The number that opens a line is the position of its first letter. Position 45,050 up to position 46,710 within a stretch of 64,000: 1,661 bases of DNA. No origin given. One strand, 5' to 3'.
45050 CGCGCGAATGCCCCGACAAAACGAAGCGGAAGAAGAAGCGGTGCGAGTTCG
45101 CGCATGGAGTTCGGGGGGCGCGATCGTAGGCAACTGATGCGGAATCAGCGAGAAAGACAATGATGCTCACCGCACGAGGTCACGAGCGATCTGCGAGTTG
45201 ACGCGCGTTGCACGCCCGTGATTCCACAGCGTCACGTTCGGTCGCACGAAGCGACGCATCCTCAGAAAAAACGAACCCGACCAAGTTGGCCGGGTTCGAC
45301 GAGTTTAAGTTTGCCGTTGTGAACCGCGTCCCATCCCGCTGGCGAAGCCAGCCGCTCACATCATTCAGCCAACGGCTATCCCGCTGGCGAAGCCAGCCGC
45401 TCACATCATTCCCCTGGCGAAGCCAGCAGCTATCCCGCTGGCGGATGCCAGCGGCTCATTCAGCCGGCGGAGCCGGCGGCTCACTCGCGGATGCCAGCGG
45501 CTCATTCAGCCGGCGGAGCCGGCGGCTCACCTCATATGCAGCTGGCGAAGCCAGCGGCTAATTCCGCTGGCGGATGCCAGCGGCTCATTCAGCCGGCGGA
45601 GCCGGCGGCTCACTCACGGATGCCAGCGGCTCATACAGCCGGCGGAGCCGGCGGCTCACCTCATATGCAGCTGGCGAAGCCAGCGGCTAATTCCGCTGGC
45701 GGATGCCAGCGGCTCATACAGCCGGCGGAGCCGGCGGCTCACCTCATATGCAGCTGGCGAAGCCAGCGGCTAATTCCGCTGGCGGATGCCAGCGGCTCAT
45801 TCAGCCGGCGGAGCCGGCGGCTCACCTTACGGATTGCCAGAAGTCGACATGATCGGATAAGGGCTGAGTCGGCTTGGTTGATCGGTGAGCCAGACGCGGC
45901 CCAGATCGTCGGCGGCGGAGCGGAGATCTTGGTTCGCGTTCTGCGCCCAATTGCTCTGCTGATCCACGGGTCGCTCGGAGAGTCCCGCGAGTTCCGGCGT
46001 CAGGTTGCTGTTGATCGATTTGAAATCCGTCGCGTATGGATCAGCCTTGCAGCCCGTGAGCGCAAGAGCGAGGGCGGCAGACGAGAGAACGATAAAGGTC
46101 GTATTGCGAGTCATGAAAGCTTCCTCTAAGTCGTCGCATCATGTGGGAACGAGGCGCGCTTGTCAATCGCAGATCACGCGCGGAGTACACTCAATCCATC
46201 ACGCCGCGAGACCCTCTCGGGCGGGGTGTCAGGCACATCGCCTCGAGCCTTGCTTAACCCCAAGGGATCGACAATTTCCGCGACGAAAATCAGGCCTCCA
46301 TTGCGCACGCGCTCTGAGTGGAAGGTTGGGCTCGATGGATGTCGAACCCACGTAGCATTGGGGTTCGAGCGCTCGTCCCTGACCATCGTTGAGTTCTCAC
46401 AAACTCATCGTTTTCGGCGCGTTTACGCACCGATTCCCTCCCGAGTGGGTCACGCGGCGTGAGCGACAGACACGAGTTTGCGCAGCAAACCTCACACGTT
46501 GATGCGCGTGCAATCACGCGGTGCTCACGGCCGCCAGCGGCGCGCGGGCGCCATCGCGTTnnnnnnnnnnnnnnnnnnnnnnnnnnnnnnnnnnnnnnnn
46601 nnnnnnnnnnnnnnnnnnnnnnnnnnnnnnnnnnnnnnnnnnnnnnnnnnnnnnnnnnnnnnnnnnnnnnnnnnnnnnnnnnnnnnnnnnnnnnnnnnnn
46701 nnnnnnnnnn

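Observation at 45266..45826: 500-bp array of about 18 GC-rich mini-hairpins in 83-bp higher-order repeats, between a lipoprotein stop codon and a strong terminator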

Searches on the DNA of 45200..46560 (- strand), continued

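Call 66: search_rna_families(source=window, start=46100, end=46560, threshold=evalue, max_evalue=10, show_alignments=2)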
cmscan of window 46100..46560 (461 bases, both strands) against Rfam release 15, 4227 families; matches with E-value up to 10: 0.
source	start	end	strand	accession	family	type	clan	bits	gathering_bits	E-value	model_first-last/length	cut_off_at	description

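Call 93: search_rna_families(sources=[L001, L003, L005, L135, L141, L146, L147, L148, L149, L153, L155, L156, L158], threshold=gathering)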
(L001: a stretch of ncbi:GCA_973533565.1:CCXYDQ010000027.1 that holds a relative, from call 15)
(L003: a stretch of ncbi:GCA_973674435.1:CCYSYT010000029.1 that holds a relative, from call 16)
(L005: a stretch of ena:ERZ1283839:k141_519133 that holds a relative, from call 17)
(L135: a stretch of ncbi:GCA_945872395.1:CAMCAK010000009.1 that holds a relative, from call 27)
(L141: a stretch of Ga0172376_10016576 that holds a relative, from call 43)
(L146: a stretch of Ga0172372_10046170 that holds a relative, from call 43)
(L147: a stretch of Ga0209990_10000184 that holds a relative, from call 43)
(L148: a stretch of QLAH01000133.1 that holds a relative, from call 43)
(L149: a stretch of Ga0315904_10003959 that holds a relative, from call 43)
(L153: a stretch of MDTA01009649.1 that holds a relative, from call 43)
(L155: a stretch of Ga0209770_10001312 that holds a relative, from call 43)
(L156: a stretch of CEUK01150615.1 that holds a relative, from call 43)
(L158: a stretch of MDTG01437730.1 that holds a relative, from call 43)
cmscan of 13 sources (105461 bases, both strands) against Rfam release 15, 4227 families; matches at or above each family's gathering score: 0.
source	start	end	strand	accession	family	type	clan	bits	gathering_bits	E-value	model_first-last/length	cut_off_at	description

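Call 94: search_rna_families(source=L153, start=4500, end=4950, threshold=evalue, max_evalue=10)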
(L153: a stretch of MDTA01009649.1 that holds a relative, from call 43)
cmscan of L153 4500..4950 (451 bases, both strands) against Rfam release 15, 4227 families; matches with E-value up to 10: 3.
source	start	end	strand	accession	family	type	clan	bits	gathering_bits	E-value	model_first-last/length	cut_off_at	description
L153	4640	4793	-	RF00013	6S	Gene;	-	27.8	46.4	0.00073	1-187/187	no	6S / SsrS RNA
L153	4518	4562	+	RF00940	mir-327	Gene; miRNA;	-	13.6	76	8.6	1-62/62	no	mir-327 microRNA precursor family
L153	4779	4825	-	RF02133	HOXB13-AS1_2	Gene; lncRNA;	-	12.8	40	1.7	1-81/81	no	HOXB13 antisense RNA 1 conserved region 2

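Call 95: search_rna_families(source=L153, start=4560, end=4860, threshold=evalue, max_evalue=0.1, show_alignments=1)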
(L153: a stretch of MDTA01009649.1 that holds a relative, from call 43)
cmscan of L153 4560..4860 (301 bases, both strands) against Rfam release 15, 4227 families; matches with E-value up to 0.1: 1.
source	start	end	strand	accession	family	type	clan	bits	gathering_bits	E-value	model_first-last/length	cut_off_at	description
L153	4640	4793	-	RF00013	6S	Gene;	-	27.8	46.4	0.00049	1-187/187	no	6S / SsrS RNA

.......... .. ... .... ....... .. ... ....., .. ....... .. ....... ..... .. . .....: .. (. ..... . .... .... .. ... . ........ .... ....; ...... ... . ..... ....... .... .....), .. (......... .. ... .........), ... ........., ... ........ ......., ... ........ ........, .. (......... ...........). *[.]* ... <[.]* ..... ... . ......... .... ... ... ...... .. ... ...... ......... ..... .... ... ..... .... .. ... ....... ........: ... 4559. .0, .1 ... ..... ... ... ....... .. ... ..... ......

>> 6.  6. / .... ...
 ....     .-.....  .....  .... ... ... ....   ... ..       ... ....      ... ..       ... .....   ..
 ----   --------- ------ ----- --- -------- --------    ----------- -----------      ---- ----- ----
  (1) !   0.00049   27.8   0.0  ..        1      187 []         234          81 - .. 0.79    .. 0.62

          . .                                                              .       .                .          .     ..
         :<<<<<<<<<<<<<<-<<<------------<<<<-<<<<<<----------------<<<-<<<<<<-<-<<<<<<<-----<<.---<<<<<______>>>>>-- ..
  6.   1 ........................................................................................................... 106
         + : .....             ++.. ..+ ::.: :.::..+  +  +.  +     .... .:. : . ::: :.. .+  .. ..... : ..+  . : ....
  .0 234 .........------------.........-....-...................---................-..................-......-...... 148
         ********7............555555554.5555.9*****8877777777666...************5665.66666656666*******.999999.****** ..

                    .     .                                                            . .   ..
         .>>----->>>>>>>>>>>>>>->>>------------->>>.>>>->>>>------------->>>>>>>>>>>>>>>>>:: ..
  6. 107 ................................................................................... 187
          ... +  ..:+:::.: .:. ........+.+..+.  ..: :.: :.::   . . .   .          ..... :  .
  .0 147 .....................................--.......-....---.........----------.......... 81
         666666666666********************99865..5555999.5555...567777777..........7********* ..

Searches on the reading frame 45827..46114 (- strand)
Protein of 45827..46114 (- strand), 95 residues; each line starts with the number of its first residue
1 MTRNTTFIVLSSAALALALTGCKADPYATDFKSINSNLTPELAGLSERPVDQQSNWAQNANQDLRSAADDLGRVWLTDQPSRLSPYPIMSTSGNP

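Call 13: search_protein_families(library=pfam, proteins=[window:45827-46114:-], max_evalue=0.01)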
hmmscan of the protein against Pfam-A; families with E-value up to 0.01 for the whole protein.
window:45827-46114:- (95 aa): 0 families

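Call 14: find_homologous_proteins(query=window:45827-46114:-)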
Query window:45827-46114:- (95 aa): 21 proteins with E <= 0.001 among 34 candidates.
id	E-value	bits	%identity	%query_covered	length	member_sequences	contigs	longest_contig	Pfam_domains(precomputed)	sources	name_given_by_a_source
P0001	6.9e-55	201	99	100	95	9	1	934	-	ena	-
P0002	5.8e-44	166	82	99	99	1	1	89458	-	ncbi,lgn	-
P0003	1.7e-31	126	63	100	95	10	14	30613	-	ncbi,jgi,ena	-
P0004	3.5e-31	125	63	100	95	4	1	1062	-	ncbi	-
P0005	1.3e-30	123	66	100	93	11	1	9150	-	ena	-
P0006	4.9e-30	121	71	88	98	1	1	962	-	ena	-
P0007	5.1e-30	121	70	89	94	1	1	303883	-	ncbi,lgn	-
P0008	9.7e-30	120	65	100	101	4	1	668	-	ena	-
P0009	5.5e-28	115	70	83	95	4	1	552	-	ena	-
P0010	9.5e-28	114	66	100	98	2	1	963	-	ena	-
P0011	1.4e-27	113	70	83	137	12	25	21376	-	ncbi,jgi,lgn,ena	jgi:hypothetical protein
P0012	3.2e-17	80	53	95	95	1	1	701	-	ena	-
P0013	1.1e-16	79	50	81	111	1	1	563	-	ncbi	-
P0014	1.7e-16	78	50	93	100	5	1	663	-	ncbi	-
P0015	2.6e-16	77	54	81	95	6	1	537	-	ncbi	-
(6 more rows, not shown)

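Call 15: find_encoding_contigs(protein=P0002, flank=6000, max_places=3)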
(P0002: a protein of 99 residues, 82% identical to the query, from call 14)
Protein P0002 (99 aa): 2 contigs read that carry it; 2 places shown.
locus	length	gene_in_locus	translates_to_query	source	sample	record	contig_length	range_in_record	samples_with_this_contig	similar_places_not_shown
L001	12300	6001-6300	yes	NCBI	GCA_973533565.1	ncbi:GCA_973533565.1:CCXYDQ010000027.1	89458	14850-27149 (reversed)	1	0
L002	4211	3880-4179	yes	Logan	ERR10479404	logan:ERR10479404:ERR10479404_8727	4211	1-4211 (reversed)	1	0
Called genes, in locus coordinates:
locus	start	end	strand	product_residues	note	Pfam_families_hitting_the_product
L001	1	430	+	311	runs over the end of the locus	-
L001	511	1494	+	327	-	-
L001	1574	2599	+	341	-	PF00005:ABC_tran, PF13304:AAA_21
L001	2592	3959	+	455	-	PF12698:ABC2_membrane_3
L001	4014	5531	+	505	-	-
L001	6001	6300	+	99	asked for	-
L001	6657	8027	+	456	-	PF07690:MFS_1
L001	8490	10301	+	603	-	PF13509:S1_2 (faint), PF00575:S1, PF00575:S1, PF23459:S1_RRP5 (weak), PF00575:S1, PF23459:S1_RRP5, PF00575:S1, PF23459:S1_RRP5, +2 more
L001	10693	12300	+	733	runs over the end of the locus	-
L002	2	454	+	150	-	?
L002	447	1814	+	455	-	PF12698:ABC2_membrane_3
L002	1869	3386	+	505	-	-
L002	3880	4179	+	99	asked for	-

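Call 16: find_encoding_contigs(protein=P0007, flank=6000, max_places=3)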
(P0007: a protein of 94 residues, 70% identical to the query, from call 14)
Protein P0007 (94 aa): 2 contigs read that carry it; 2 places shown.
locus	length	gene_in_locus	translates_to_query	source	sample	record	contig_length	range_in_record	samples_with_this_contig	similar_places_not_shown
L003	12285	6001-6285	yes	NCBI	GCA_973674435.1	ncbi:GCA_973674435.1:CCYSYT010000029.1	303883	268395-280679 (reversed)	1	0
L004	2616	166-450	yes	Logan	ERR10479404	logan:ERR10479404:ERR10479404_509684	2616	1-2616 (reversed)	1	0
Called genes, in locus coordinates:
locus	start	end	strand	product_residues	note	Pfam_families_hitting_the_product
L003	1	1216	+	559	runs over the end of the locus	PF14684:Tricorn_C1, PF03572:Peptidase_S41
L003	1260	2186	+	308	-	-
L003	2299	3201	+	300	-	-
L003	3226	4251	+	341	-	PF00005:ABC_tran, PF13304:AAA_21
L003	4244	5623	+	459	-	PF12698:ABC2_membrane_3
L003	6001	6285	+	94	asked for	-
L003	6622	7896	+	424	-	PF07690:MFS_1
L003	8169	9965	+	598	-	PF13509:S1_2 (faint), PF00575:S1, PF00575:S1, PF23459:S1_RRP5 (weak), PF00575:S1, PF23459:S1_RRP5, PF00575:S1, PF23459:S1_RRP5, +2 more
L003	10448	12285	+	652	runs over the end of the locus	-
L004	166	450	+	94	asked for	-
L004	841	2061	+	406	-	PF07690:MFS_1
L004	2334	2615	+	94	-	?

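Call 17: find_encoding_contigs(protein=P0003, flank=6000, max_places=4)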
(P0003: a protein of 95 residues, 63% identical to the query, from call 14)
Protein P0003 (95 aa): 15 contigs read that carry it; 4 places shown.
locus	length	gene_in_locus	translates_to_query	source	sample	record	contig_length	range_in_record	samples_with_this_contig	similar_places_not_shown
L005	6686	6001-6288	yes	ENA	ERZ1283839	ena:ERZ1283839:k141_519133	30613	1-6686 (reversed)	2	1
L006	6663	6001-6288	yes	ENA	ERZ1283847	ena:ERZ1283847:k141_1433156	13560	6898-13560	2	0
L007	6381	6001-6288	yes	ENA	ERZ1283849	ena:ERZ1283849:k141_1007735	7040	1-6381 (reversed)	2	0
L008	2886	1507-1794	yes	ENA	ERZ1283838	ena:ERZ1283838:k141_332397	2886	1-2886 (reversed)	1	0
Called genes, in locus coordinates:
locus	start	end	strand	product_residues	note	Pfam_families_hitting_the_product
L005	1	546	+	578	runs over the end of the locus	PF14684:Tricorn_C1, PF03572:Peptidase_S41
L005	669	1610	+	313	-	-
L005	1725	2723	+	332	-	PF00005:ABC_tran, PF13304:AAA_21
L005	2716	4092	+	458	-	PF12698:ABC2_membrane_3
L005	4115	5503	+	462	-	-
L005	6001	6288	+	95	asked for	-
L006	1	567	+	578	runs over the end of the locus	PF14684:Tricorn_C1, PF03572:Peptidase_S41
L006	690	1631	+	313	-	-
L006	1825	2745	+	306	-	PF00005:ABC_tran, PF13304:AAA_21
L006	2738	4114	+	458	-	PF12698:ABC2_membrane_3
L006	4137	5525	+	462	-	-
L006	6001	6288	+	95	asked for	-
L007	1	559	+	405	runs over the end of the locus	?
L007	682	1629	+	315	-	-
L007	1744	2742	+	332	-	PF00005:ABC_tran, PF13304:AAA_21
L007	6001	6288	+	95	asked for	-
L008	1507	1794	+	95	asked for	-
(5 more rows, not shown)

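Call 27: find_encoding_contigs(protein=P0011, flank=4000, max_places=6)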
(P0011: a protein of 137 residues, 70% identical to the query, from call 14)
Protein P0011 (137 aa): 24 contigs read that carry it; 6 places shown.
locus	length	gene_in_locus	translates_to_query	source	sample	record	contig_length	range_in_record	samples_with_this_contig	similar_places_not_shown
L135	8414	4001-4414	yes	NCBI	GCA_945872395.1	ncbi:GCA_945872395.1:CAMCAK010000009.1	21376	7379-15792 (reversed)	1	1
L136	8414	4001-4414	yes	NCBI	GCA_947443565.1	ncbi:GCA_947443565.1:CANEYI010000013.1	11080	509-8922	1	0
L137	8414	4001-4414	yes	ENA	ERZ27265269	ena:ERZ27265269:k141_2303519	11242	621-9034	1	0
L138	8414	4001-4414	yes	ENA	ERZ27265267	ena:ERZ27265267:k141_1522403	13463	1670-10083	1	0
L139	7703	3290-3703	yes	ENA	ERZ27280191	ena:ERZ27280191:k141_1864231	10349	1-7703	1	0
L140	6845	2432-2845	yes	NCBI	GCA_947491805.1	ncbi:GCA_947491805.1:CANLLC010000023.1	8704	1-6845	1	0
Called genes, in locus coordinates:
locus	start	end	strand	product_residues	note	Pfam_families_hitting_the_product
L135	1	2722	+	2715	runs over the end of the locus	PF05593:RHS_repeat (weak), PF00404:Dockerin_1 (weak)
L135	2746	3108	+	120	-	-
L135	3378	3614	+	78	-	-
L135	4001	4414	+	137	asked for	-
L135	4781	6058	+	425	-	PF07690:MFS_1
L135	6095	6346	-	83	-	-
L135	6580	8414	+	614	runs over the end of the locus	PF13509:S1_2 (faint), PF00575:S1, PF00575:S1, PF23459:S1_RRP5 (weak), PF00575:S1, PF23459:S1_RRP5, PF00575:S1, PF23459:S1_RRP5, +2 more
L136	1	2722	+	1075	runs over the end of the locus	?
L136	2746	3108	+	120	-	-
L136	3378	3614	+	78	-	-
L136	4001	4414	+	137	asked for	-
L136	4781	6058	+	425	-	PF07690:MFS_1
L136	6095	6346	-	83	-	-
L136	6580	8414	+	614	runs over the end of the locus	PF13509:S1_2 (faint), PF00575:S1, PF00575:S1, PF23459:S1_RRP5 (weak), PF00575:S1, PF23459:S1_RRP5, PF00575:S1, PF23459:S1_RRP5, +2 more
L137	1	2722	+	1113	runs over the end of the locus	?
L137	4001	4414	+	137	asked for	-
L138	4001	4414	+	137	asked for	-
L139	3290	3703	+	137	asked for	-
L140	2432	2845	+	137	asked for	-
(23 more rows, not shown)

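Call 43: find_related_loci(query=A2, collection=metagenome_contigs, flank=5000)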
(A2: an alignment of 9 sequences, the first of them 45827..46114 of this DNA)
Query A2 (95 aa) in metagenome_contigs; peptide patterns used: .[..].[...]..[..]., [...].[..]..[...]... (x = any residue, [..] = any of these).
115 stretches matched a pattern; 26 encode a relative of the query (tblastn E <= 1e-3); 26 distinct loci.
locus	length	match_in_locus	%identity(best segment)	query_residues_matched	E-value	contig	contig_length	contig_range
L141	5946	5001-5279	66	1-95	2e-35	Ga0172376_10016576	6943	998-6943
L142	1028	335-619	59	1-95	2e-36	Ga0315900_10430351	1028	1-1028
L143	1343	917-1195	65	1-95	8e-36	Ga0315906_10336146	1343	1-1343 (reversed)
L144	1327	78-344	69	12-95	2e-35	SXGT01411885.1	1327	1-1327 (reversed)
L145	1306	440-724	58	1-95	5e-35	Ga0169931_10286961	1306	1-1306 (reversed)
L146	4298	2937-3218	62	1-94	2e-33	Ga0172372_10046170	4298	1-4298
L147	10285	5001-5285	66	1-95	8e-33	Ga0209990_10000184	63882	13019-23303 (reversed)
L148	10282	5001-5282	61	1-94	8e-33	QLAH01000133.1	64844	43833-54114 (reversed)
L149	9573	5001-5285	62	1-95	2e-32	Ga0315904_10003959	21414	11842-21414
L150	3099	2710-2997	54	1-95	4e-31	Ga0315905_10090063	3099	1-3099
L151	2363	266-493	67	20-95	1e-30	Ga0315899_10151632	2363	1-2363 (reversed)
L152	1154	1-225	68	21-95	5e-31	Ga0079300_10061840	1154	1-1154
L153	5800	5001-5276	48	3-95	1e-24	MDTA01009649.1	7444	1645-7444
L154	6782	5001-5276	48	3-95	7e-24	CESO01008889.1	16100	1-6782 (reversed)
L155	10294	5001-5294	47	1-95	2e-23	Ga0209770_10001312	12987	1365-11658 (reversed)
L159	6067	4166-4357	58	32-95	1e-20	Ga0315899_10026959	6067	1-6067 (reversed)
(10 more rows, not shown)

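Call 91: search_protein_families(library=pfam, proteins=[L159:105-536:+, L159:3773-4360:+, L147:904-4383:+], max_evalue=0.001)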
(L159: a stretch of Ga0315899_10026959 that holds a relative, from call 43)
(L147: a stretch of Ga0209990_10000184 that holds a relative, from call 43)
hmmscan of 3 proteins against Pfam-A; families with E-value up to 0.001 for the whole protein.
L159:105-536:+ (143 aa): 1 family
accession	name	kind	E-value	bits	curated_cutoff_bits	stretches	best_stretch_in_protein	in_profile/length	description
PF01521.26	Fe-S_biosyn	-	7.6e-15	55.5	26.3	2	93-138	63-109/110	Iron-sulphur cluster biosynthesis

L159:3773-4360:+ (195 aa): 0 families

L147:904-4383:+ (1159 aa): 0 families

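Call 92: search_protein_families(library=ncbifam, proteins=[window:45827-46114:-], max_evalue=0.01)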
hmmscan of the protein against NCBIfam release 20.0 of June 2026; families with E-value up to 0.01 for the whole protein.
window:45827-46114:- (95 aa): 0 families
